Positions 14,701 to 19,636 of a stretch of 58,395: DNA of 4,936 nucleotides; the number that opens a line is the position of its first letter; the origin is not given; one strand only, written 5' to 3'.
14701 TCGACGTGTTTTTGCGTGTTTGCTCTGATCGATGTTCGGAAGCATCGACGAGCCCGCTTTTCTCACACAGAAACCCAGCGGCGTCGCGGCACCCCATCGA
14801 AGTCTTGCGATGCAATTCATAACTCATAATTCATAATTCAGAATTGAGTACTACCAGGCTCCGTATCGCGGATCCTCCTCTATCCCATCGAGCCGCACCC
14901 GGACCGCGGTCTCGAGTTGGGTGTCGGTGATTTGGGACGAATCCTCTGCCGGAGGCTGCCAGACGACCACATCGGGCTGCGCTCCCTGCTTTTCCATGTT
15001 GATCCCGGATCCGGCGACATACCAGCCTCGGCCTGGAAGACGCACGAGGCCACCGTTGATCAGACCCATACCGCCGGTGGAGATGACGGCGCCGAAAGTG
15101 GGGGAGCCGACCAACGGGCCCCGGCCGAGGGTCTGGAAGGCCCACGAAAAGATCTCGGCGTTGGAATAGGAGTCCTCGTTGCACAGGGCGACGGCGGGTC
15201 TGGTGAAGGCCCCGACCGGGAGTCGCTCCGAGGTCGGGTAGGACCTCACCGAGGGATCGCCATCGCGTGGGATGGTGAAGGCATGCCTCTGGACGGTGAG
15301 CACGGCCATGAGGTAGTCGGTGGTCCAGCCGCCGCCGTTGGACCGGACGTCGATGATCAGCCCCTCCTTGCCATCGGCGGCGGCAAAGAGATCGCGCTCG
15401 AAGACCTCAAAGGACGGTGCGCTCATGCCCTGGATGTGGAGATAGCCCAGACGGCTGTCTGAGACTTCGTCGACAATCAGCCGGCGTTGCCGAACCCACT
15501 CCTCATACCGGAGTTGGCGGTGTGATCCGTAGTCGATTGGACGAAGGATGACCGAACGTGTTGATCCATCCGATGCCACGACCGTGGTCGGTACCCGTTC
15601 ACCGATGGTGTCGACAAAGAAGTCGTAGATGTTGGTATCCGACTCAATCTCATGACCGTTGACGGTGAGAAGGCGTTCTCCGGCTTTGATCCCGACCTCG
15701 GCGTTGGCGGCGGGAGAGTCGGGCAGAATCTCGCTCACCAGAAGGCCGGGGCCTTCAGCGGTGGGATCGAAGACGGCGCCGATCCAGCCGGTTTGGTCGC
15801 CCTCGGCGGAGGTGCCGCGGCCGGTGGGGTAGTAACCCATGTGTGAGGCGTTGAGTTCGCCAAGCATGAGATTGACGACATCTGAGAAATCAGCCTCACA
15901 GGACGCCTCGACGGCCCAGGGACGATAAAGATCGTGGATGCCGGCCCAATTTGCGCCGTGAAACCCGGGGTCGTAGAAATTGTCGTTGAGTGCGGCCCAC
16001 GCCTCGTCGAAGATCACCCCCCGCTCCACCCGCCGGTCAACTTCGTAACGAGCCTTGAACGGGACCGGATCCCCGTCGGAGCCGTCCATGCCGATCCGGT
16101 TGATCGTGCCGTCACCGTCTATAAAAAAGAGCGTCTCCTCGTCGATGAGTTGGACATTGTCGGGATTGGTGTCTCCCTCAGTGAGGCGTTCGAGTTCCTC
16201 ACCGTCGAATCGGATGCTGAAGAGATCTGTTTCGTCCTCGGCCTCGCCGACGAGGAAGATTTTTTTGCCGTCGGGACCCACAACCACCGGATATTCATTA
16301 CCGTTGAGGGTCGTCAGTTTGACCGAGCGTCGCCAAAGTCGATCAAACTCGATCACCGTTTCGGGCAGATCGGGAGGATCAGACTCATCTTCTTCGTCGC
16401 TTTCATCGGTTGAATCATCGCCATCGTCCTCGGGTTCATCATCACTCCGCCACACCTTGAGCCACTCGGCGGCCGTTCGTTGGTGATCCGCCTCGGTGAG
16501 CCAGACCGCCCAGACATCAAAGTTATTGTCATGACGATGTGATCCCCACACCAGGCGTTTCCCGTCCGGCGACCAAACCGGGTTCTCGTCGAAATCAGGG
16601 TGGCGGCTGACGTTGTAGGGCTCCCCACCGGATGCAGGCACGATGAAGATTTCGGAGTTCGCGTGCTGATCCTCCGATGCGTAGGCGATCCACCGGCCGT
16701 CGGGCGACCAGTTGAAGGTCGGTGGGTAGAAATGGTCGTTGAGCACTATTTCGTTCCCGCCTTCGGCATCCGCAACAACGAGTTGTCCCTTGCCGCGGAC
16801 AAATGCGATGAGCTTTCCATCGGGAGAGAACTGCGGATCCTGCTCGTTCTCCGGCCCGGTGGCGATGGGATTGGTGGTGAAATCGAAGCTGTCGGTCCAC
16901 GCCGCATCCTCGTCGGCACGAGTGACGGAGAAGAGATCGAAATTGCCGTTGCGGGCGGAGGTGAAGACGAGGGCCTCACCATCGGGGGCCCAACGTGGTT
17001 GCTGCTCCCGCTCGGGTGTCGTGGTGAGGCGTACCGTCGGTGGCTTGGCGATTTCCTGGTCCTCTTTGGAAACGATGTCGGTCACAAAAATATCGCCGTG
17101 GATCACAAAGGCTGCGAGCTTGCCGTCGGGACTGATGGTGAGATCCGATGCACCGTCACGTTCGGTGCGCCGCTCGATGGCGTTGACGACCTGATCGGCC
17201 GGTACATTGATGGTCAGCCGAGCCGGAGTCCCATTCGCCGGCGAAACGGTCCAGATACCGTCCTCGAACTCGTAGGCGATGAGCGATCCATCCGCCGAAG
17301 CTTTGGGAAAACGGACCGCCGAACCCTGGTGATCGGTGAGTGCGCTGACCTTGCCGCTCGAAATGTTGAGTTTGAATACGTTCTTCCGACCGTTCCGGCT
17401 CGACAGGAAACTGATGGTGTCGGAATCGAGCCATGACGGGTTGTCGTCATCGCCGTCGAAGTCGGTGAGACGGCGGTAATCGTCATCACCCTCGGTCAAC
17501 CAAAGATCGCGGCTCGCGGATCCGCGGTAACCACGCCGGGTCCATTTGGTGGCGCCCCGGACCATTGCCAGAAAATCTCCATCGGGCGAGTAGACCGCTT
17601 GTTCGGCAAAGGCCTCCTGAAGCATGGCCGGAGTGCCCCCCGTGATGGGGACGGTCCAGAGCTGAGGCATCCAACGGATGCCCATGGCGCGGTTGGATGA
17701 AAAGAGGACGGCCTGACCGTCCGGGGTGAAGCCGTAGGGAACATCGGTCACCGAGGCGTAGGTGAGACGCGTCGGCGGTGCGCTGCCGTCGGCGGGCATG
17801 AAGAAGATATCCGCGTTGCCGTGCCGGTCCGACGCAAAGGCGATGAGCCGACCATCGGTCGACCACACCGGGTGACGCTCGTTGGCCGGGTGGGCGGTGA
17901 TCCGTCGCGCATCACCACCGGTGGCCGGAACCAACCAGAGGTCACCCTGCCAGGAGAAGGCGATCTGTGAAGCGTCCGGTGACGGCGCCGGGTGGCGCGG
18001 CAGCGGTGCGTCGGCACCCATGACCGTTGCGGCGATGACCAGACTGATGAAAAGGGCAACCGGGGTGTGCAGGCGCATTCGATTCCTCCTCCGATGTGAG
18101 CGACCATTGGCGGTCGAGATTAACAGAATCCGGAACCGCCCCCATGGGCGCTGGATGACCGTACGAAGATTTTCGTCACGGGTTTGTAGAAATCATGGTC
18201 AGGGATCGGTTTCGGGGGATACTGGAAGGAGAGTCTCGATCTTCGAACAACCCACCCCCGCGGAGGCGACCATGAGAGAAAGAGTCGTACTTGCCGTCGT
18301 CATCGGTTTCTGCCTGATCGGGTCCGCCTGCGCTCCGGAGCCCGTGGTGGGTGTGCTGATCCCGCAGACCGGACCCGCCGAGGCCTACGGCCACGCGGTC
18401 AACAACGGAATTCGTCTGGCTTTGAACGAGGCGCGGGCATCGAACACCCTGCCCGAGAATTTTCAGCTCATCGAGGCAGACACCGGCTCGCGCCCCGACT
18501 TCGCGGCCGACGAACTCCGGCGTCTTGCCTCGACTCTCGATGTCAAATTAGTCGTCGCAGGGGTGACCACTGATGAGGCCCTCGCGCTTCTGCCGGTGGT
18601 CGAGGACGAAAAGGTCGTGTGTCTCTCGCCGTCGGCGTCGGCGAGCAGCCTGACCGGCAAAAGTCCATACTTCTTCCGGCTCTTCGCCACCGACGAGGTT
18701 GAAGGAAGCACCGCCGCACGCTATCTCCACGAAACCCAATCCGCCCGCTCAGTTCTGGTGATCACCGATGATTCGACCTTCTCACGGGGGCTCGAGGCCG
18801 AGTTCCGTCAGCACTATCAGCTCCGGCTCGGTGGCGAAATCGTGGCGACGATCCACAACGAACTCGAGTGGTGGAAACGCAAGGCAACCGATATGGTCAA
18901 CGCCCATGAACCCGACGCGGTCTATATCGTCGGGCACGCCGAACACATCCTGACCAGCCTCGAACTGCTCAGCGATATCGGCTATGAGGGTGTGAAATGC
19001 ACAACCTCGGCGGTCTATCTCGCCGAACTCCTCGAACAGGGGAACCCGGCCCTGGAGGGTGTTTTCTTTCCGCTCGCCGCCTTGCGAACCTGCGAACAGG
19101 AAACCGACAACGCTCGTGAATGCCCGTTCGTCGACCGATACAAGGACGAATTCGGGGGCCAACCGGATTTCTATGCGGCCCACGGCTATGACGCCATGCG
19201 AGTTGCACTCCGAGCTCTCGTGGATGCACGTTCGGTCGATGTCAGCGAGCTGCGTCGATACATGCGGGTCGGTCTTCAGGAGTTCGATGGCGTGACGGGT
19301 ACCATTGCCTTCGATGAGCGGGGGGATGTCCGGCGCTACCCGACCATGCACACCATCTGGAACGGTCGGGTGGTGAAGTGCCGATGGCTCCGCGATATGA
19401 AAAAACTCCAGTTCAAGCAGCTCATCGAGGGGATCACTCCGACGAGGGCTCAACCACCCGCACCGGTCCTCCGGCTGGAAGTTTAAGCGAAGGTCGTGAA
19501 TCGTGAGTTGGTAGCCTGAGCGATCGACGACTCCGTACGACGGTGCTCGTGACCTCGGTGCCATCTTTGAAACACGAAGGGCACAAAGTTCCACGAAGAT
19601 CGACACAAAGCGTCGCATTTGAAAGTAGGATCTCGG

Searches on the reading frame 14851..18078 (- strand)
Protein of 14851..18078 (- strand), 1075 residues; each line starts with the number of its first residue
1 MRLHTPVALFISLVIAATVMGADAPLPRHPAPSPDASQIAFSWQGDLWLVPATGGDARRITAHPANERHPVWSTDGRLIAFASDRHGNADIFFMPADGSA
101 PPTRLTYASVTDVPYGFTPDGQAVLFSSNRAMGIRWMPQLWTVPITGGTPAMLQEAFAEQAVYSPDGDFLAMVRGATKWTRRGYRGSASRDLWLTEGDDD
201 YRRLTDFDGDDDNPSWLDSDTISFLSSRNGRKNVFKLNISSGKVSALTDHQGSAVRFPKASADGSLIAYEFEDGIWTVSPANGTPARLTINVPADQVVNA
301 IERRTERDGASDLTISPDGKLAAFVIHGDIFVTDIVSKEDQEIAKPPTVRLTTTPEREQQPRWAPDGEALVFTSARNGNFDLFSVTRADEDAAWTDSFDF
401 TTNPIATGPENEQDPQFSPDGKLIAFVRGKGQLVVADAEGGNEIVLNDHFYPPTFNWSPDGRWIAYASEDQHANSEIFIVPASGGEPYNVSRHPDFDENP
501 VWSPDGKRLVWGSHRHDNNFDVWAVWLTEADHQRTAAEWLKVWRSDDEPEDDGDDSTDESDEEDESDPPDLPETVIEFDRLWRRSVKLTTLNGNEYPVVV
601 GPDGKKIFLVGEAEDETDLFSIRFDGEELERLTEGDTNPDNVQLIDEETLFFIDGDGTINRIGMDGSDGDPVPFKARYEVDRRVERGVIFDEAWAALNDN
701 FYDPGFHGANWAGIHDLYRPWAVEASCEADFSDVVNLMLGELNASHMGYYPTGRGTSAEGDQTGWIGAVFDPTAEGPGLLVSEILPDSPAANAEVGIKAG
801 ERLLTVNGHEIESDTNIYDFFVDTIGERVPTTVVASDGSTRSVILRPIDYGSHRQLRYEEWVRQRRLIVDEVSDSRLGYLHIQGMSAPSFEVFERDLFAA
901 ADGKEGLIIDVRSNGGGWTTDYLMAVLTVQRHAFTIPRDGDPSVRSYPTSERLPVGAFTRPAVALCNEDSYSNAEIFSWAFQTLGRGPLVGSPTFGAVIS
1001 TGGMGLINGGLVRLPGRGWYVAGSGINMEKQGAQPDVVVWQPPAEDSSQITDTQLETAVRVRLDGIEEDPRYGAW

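Call 12: search_protein_families(library=pfam, proteins=[window:14851-18078:-])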
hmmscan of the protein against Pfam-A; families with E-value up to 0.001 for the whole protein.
window:14851-18078:- (1075 aa): 10 families
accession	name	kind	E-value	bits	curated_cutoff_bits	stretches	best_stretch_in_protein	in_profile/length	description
PF07676.18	PD40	-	1.9e-48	161.9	20.9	3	58-92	2-37/38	WD40-like Beta Propeller Repeat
PF03572.23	Peptidase_S41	-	4.3e-26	91.9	24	1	876-1039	1-165/165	Peptidase family S41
PF00930.27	DPPIV_N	-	4.6e-16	58.9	22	0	307-389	41-134/354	Dipeptidyl peptidase IV (DPP IV) N-terminal region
PF14684.11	Tricorn_C1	-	2e-15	56.9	24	1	685-740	4-59/59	Tricorn protease C1 domain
PF10647.15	Gmad1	-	5.8e-09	36.6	20.5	0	273-379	76-185/251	Lipoprotein LpqB beta-propeller domain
PF25174.1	Beta-prop_THOC3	-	2.6e-06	27.1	305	0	415-469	135-191/272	THOC3 beta-propeller domain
PF23414.1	Beta-prop_EML_2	-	1.8e-05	24.7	90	0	416-511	46-141/266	Echinoderm microtubule-associated protein second beta-propeller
PF17820.7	PDZ_6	-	3.4e-05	23.9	27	1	781-820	2-38/54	PDZ domain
PF00595.29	PDZ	-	7.8e-05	23.4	23.2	1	762-813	8-59/81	PDZ domain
PF12894.13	ANAPC4_WD40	-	0.00042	20.9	22.9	0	416-444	45-73/91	Anaphase-promoting complex subunit 4 WD40 domain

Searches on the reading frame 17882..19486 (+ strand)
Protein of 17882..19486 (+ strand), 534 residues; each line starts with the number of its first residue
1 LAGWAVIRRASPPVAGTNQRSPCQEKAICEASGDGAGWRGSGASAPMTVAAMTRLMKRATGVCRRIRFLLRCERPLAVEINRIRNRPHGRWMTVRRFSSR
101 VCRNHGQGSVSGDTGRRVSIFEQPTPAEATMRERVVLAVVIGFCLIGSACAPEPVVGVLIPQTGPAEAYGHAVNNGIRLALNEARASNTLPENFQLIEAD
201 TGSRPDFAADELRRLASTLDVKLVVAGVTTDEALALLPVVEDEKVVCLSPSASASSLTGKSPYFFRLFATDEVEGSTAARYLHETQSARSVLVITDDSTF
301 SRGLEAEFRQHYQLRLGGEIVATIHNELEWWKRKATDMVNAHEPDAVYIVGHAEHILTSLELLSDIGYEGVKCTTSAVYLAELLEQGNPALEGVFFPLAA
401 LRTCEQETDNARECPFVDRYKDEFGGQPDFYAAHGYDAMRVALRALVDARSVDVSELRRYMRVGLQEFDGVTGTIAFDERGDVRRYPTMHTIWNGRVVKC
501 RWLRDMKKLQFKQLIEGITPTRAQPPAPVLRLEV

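Call 12: search_protein_families(library=pfam, proteins=[window:17882-19486:+])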
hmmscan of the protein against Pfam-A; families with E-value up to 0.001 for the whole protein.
window:17882-19486:+ (534 aa): 3 families
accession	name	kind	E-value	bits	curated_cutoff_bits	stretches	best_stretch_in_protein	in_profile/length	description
PF13458.12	Peripla_BP_6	-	5e-44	151.8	31.7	1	156-479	4-324/343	Periplasmic binding protein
PF01094.35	ANF_receptor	-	3.1e-09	36.8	25.4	1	174-484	3-341/353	Receptor family ligand binding region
PF13433.12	Peripla_BP_5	-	9.9e-08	31.9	27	1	156-479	3-322/363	Periplasmic binding protein domain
